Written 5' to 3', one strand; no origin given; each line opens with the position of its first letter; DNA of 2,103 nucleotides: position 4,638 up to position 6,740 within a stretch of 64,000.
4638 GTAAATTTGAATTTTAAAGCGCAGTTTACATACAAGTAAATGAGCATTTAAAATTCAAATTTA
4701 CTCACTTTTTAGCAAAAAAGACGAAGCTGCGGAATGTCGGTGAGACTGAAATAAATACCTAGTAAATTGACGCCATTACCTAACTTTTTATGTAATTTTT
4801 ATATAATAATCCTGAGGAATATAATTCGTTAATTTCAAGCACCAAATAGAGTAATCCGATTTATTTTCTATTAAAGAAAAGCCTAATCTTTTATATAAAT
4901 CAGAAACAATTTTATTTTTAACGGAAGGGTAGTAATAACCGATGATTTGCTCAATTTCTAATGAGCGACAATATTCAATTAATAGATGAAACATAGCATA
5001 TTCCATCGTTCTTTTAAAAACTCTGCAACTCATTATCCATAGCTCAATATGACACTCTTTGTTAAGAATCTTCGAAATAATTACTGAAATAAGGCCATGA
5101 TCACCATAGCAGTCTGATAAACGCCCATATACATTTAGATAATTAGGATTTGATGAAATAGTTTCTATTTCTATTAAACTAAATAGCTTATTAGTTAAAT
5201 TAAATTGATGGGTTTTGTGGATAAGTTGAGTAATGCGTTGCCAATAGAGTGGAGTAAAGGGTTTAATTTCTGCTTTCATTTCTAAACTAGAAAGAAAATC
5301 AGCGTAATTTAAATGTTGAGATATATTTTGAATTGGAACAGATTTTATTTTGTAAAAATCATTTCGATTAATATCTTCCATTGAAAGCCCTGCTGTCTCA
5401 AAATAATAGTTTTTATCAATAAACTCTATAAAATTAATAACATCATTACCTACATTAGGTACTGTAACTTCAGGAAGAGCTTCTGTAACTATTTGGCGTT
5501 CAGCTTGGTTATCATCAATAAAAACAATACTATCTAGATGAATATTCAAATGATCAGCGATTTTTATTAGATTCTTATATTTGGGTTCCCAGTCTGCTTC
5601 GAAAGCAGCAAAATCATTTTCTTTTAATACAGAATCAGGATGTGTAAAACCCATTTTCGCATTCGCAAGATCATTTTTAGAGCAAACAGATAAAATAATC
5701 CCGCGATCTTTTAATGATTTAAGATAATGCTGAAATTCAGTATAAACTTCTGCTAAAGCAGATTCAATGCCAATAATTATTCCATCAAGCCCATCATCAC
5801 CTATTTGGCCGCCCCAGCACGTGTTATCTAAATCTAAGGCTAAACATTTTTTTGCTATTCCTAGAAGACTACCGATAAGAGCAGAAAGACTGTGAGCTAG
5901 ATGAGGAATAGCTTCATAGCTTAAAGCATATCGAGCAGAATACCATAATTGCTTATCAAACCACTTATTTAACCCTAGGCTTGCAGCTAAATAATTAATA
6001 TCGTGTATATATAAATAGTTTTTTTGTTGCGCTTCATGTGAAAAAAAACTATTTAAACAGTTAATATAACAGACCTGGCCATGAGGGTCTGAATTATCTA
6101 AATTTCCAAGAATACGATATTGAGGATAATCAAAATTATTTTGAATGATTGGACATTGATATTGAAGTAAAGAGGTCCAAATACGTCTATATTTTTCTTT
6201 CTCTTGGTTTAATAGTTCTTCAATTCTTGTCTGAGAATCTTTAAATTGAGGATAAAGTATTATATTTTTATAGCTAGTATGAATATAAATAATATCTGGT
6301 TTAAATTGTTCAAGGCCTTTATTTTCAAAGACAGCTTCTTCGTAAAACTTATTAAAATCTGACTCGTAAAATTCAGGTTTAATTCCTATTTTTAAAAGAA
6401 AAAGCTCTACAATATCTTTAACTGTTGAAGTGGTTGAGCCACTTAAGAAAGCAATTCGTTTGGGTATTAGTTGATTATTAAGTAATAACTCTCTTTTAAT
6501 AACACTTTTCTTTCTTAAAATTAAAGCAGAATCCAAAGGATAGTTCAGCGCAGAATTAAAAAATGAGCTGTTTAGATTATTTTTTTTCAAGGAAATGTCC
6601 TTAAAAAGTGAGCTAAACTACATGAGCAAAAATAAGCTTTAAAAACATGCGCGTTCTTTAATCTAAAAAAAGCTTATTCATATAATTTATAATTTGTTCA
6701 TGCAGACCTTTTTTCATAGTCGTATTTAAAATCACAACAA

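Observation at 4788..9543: Orphan two-gene cassette: stand-alone A-T-C NRPS-like enzyme plus an FkbH-like loader, wedged between mutT and effector-like genes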

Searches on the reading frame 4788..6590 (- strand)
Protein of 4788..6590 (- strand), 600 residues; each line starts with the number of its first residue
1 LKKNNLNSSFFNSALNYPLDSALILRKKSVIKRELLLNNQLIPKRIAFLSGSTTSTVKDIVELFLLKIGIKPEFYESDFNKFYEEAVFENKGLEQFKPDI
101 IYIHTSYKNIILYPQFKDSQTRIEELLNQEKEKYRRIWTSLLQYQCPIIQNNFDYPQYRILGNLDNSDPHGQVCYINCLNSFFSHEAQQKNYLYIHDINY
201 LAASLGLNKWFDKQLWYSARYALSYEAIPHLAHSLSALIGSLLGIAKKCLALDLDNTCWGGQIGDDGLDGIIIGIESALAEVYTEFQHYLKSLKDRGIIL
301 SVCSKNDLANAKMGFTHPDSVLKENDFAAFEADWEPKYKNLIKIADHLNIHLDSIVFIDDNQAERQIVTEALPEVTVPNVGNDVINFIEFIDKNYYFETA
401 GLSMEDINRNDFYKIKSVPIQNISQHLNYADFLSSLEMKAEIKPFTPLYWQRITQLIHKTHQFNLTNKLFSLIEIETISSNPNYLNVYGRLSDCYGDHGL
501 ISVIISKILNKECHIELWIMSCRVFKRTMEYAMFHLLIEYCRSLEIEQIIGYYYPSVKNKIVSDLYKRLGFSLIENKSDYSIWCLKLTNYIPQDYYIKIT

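Call 4: search_protein_families(library=pfam, proteins=[window:4788-6590:-], max_evalue=0.01)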
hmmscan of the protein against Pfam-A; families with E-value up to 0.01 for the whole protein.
window:4788-6590:- (600 aa): 2 families
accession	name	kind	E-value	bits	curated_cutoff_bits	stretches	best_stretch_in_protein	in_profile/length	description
PF21211.3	FkbH_N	-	3.5e-14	53.6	27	1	69-234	25-186/192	FkbH, N-terminal domain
PF00702.32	Hydrolase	-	0.0079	17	26.4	0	274-362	89-181/191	haloacid dehalogenase-like hydrolase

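Call 5: search_protein_families(library=ncbifam, proteins=[window:4788-6590:-], max_evalue=0.01)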
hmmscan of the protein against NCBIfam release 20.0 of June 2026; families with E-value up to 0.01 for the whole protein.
window:4788-6590:- (600 aa): 4 families
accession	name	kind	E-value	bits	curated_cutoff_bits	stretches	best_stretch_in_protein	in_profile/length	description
TIGR01686.1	FkbH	subfamily_domain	3e-69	233.6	146.65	1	246-572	2-320/323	FkbH domain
TIGR01681.1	HAD-SF-IIIC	subfamily_domain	1.5e-16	61.4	35.75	1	248-368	1-128/132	HAD-IIIC family phosphatase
NF041951.1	phage_RstR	subfamily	0.0025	18.1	80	1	333-366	39-72/108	RstR family transcriptional repressor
TIGR01685.1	MDP-1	equivalog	0.004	17.3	53.75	0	270-309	34-73/174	magnesium-dependent phosphatase-1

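Call 19: find_homologous_proteins(query=window:4788-6590:-)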
Query window:4788-6590:- (600 aa): 3653 proteins with E <= 0.001 among 8000 candidates; the best 120 are listed.
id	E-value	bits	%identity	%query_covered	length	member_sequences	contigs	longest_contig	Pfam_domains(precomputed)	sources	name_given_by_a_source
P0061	0.0e+0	1371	100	100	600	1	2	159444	PF21211.4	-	-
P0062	1.6e-282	957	69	100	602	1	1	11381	PF21211.4,PF00702.33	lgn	-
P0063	5.1e-258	876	65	100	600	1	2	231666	PF21211.4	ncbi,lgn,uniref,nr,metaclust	ncbi:HAD-IIIC family phosphatase [Legionella shakespearei]|uniref:HAD-superfamily phosphatase n=1 Ta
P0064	7.0e-252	855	63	100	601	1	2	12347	PF21211.4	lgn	-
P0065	8.3e-252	855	63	100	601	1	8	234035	PF21211.4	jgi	jgi:FkbH-like protein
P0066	4.0e-241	820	61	100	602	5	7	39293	PF21211.4,PF00702.33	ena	-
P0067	1.7e-240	818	60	100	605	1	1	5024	PF21211.4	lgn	-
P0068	2.7e-237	807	60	99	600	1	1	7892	PF21211.4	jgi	-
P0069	5.4e-237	806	61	98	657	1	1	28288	PF21211.4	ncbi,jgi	jgi:FkbH-like protein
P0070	1.0e-233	795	58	100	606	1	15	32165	PF21211.4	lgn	-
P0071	3.3e-232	790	58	100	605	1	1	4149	PF21211.4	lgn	-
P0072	6.6e-231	786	58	100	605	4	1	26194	PF21211.4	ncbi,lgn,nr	ncbi:HAD-superfamily phosphatase, subfamily IIIC/FkbH-like domain protein [Legionella oakridgensis R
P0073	7.8e-231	786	57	100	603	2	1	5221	PF21211.4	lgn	-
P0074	9.4e-231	786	57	100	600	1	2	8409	PF21211.4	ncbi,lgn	ncbi:MAG: HAD-IIIC family phosphatase [Legionella sp.]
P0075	1.3e-229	782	59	100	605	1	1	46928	PF21211.4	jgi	-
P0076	1.3e-229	782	58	98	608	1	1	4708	PF21211.4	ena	-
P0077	2.7e-229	781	58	100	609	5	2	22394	PF21211.4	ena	-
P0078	2.7e-228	778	58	100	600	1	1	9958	PF21211.4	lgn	-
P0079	2.0e-226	771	57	98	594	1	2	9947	PF21211.4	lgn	-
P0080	6.8e-226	770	57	98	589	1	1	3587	PF21211.4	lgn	-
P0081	3.2e-225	767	57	98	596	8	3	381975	PF21211.4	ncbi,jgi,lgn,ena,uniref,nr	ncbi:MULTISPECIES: HAD-IIIC family phosphatase [Legionella]|uniref:HAD-IIIC family phosphatase n=1 T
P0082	1.0e-223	762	58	98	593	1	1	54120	PF21211.4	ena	-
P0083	6.2e-220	750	56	98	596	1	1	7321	PF21211.4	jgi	jgi:FkbH-like protein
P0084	1.9e-218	745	56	100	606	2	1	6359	PF21211.4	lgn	-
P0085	3.5e-218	744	56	98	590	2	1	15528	PF21211.4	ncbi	-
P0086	2.0e-217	742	56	98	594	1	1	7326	PF21211.4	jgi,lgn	-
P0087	3.5e-216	738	56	98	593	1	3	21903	PF21211.4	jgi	jgi:FkbH-like protein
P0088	7.4e-216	736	56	98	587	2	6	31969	PF21211.4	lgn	-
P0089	8.1e-215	733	56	98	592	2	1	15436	PF21211.4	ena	-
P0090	1.4e-214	732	55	98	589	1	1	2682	PF21211.4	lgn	-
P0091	1.8e-214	732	56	98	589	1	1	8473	PF21211.4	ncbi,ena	-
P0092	3.1e-214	731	55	98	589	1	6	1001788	PF21211.4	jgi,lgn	-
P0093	1.0e-213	729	55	98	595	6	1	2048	PF21211.4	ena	-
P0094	2.0e-213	728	55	98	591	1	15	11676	PF21211.4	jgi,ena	jgi:FkbH-like protein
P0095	3.6e-213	728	54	98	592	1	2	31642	PF21211.4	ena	-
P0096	8.3e-213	726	55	98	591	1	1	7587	PF21211.4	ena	-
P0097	9.0e-213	726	54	98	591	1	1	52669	PF21211.4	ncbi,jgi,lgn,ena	-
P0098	1.1e-212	726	55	98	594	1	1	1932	PF21211.4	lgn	-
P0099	1.3e-212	726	55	96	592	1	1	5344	PF21211.4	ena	-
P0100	1.9e-212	725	55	98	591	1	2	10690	PF21211.4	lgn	-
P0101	2.8e-212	725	55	98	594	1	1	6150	PF21211.4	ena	-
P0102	3.6e-212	724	55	98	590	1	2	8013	PF21211.4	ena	-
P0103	5.1e-212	724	55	98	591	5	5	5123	PF21211.4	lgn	-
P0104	1.0e-211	723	55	98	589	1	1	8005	PF21211.4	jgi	-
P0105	1.4e-211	722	55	98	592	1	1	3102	PF21211.4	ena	-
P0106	1.5e-211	722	55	98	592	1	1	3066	PF21211.4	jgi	-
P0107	1.7e-211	722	55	100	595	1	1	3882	PF21211.4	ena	-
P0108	2.3e-211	722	55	98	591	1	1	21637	PF21211.4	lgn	-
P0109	2.6e-211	721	55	98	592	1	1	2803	PF21211.4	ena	-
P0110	2.7e-211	721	55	98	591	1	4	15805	PF21211.4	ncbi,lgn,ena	-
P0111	3.1e-211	721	57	98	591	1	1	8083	PF21211.4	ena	-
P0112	3.1e-211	721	55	98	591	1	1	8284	PF21211.4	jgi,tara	tara:strand:+ start:472 stop:2247 length:1776 start_codon:yes stop_codon:yes gene_type:complete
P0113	3.2e-211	721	56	96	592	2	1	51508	PF21211.4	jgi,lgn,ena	-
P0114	6.2e-211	720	55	98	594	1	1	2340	PF21211.4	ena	-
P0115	9.3e-211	720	53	98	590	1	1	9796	PF21211.4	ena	-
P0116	9.5e-211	720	55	98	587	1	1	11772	PF21211.4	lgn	-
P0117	1.0e-210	719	54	97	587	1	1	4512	PF21211.4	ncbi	-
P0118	1.1e-210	719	55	98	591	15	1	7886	PF21211.4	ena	-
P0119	1.3e-210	719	55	98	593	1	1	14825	PF21211.4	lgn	-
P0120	2.2e-210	718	55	98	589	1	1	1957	PF21211.4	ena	-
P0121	2.5e-210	718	54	98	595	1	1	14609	PF21211.4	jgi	jgi:FkbH-like protein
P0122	2.5e-210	718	54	98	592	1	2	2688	PF21211.4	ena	-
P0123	3.1e-210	718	54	97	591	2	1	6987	PF21211.4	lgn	-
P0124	3.3e-210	718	55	98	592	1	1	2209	PF21211.4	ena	-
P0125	3.8e-210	718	54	100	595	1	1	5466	PF21211.4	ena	-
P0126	4.0e-210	718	55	98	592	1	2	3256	PF21211.4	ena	-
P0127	4.0e-210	718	54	98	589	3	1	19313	PF21211.4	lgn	-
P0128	5.2e-210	717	55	98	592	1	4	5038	PF21211.4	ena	-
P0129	5.8e-210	717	55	98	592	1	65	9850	PF21211.4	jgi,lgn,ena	jgi:FkbH-like protein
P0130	6.0e-210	717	55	98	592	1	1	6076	PF21211.4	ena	-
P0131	6.4e-210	717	54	100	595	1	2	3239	PF21211.4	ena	-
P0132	6.5e-210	717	54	98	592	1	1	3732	PF21211.4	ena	-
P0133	6.9e-210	717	54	98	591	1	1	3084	PF21211.4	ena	-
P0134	7.6e-210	717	54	98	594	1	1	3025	PF21211.4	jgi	-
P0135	8.0e-210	717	54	98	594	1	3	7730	PF21211.4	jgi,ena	jgi:FkbH-like protein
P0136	9.1e-210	716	54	97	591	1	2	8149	PF21211.4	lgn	-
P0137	9.4e-210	716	54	98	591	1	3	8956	PF21211.4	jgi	jgi:FkbH-like protein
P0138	9.5e-210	716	55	98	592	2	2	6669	PF21211.4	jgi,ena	-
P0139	1.1e-209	716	55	93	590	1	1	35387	PF13419.13,PF21211.4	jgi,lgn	jgi:FkbH-like protein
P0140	1.2e-209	716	55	98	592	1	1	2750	PF21211.4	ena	-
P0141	1.3e-209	716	55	98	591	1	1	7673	PF21211.4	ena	-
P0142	1.7e-209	715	56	98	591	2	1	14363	PF21211.4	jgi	-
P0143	2.0e-209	715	54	98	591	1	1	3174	PF21211.4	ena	-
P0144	2.8e-209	715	54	97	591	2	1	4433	PF21211.4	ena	-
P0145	3.5e-209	714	55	98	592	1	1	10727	PF21211.4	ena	-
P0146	3.9e-209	714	55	98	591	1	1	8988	PF21211.4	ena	-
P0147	4.3e-209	714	53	98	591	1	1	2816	PF21211.4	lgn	-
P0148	5.1e-209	714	54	98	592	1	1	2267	PF21211.4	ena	-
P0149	5.4e-209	714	54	98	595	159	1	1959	PF21211.4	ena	-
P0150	5.6e-209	714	55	98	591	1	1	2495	PF21211.4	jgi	jgi:FkbH-like protein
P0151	5.6e-209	714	56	98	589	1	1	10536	PF21211.4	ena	-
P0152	5.9e-209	714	54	98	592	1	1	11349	PF21211.4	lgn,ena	-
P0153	1.2e-208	713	54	97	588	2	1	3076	PF21211.4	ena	-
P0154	1.3e-208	713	53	98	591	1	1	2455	PF21211.4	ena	-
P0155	1.3e-208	713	54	97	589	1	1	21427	PF21211.4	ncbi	-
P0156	1.5e-208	712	54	98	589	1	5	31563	PF21211.4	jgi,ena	jgi:FkbH-like protein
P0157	1.5e-208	712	54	98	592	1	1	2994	PF21211.4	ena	-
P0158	1.5e-208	712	54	98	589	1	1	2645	PF21211.4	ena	-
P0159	1.8e-208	712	55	98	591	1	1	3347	PF21211.4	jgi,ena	-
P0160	1.8e-208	712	54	98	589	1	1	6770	PF21211.4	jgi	jgi:FkbH-like protein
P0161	2.2e-208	712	54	98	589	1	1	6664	PF21211.4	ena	-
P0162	3.1e-208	711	54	97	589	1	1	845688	PF21211.4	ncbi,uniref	ncbi:HAD-IIIC family phosphatase [Aliarcobacter cryaerophilus]|uniref:HAD-IIIC family phosphatase n=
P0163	3.5e-208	711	53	98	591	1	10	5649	PF21211.4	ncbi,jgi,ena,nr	ncbi:HAD-IIIC family phosphatase [Candidatus Woesearchaeota archaeon]|jgi:FkbH-like protein|nr:HAD-I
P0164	3.7e-208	711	54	97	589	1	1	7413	PF21211.4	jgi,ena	-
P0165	4.3e-208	711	54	98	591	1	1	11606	PF13419.13,PF21211.4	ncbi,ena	-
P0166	4.4e-208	711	54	97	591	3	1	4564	PF21211.4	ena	-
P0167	4.5e-208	711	54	98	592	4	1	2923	PF21211.4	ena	-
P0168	4.9e-208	711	55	98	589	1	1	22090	PF21211.4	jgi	-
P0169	5.0e-208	711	54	97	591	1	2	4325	PF21211.4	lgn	-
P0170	5.3e-208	711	54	98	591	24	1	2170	PF21211.4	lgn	-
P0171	6.2e-208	710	54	98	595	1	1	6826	PF21211.4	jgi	jgi:FkbH-like protein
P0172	6.5e-208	710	54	98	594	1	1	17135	PF21211.4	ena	-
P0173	6.5e-208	710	55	97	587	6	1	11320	PF21211.4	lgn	-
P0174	6.5e-208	710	54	98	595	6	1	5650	PF21211.4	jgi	-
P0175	7.3e-208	710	53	97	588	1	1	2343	PF21211.4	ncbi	-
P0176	7.9e-208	710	54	98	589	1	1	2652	PF21211.4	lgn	-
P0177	9.5e-208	710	54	98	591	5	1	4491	PF21211.4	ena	-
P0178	9.5e-208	710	54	98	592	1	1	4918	PF21211.4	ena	-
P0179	9.7e-208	710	53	97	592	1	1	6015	PF21211.4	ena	-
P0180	1.1e-207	710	54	98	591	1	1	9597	PF21211.4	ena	-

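Call 20: find_encoding_contigs(protein=P0063, flank=10000, max_places=2)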
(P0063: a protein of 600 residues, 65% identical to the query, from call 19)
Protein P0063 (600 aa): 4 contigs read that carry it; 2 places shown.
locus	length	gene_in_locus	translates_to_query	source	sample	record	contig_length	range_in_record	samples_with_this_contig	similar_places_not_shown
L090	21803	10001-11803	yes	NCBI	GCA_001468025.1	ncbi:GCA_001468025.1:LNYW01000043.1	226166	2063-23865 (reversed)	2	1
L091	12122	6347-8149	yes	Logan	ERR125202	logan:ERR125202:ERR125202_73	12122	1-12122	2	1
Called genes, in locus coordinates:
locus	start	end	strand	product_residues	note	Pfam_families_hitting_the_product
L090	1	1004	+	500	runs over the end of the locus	PF07690:MFS_1 (weak), PF00854:PTR2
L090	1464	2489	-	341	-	PF16881:LIAS_N (weak), PF04055:Radical_SAM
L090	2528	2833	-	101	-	PF05016:ParE_toxin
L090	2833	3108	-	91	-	PF02604:PhdYeFM_antitox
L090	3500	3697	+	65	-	-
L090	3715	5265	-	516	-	PF20975:DGCcoil, PF00990:GGDEF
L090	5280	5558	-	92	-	PF09360:zf-CDGSH (weak)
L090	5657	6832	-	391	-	-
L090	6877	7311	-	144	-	PF00571:CBS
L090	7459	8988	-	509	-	PF00668:Condensation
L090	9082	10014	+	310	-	PF13489:Methyltransf_23, PF08241:Methyltransf_11, PF08242:Methyltransf_12, PF13649:Methyltransf_25, PF13847:Methyltransf_31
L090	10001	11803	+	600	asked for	PF21211:FkbH_N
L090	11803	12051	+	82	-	-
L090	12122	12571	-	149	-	PF13441:Gly-zipper_YMGG, PF05433:Rick_17kDa_Anti, PF16998:17kDa_Anti_2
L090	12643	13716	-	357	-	PF01168:Ala_racemase_N, PF00842:Ala_racemase_C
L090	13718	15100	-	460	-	PF00772:DnaB, PF03796:DnaB_C, PF06745:ATPase (weak), PF13481:AAA_25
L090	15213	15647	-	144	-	PF09917:DUF2147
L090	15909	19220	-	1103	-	PF00176:SNF2-rel_dom, PF00270:DEAD (weak), PF04851:ResIII, PF00271:Helicase_C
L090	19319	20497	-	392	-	-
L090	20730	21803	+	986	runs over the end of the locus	-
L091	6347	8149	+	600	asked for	PF21211:FkbH_N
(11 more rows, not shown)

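Call 21: find_encoding_contigs(protein=P0081, flank=10000, max_places=2)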
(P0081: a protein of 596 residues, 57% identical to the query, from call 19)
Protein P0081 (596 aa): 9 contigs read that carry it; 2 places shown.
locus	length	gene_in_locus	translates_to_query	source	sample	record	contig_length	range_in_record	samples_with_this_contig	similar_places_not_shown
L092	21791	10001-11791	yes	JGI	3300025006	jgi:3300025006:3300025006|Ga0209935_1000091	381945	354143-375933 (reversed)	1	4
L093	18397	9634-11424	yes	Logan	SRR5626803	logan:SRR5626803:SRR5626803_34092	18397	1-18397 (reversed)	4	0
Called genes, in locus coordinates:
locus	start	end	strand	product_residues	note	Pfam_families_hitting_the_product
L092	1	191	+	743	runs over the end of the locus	-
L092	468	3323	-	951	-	PF18339:Tudor_1_RapA, PF18337:Tudor_RapA, PF04851:ResIII, PF00176:SNF2-rel_dom, PF00270:DEAD, PF00271:Helicase_C, PF12137:RapA_C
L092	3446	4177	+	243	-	-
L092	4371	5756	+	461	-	PF28175:T4SS_LegC2C7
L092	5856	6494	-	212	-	PF02798:GST_N, PF13417:GST_N_3, PF13409:GST_N_2, PF00043:GST_C (weak), PF14497:GST_C_3 (weak), PF13410:GST_C_2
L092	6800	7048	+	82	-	-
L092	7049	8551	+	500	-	PF03062:MBOAT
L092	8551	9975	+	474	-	-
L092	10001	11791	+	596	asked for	PF21211:FkbH_N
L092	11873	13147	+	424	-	PF00108:Thiolase_N, PF02803:Thiolase_C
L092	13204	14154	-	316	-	-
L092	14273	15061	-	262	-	PF03009:GDPD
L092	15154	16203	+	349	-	PF01300:Sua5_yciO_yrdC, PF03481:Sua5_C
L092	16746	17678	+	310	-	PF01370:Epimerase, PF08338:DUF1731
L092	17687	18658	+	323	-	PF02423:OCD_Mu_crystall, PF01488:Shikimate_DH, PF01408:GFO_IDH_MocA (faint)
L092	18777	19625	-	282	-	PF27523:PSD, PF02666:PS_Dcarbxylase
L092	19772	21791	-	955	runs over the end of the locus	-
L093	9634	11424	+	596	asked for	PF21211:FkbH_N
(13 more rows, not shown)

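Call 22: find_encoding_contigs(protein=P0162, flank=10000, max_places=1)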
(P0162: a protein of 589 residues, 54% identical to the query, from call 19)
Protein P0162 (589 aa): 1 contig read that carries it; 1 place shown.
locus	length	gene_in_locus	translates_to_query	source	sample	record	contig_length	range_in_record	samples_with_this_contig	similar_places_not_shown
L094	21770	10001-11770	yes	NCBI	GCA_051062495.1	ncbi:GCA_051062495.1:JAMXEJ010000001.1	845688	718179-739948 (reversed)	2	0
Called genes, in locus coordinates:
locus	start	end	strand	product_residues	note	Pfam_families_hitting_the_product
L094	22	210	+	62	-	-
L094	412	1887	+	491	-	PF05272:VapE-like_dom (weak), PF19263:DUF5906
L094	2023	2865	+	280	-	-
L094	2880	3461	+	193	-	-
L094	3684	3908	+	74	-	-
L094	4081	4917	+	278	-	PF06067:DUF932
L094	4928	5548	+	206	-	PF05565:Sipho_Gp157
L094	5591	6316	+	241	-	PF04098:Rad52_Rad22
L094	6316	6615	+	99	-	PF11171:DUF2958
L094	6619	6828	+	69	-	-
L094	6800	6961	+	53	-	-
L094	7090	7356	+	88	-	-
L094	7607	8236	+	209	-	PF11726:YagK_YfjJ_C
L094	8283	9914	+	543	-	PF13156:Mrr_cat_2, PF00270:DEAD (weak), PF04851:ResIII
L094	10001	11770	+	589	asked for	PF21211:FkbH_N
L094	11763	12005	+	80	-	PF00550:PP-binding (weak)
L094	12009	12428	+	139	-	PF01575:MaoC_dehydratas, PF13452:FAS1_DH_region (weak)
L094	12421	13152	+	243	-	PF00106:adh_short, PF13561:adh_short_C2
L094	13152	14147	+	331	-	-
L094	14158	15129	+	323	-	PF01522:Polysacc_deac_1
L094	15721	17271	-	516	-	-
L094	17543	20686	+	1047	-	PF20473:MmeI_Mtase, PF01170:UPF0020 (weak), PF02384:N6_Mtase, PF13847:Methyltransf_31 (faint), PF07669:Eco57I, PF12950:TaqI_C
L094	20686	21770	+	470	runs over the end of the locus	-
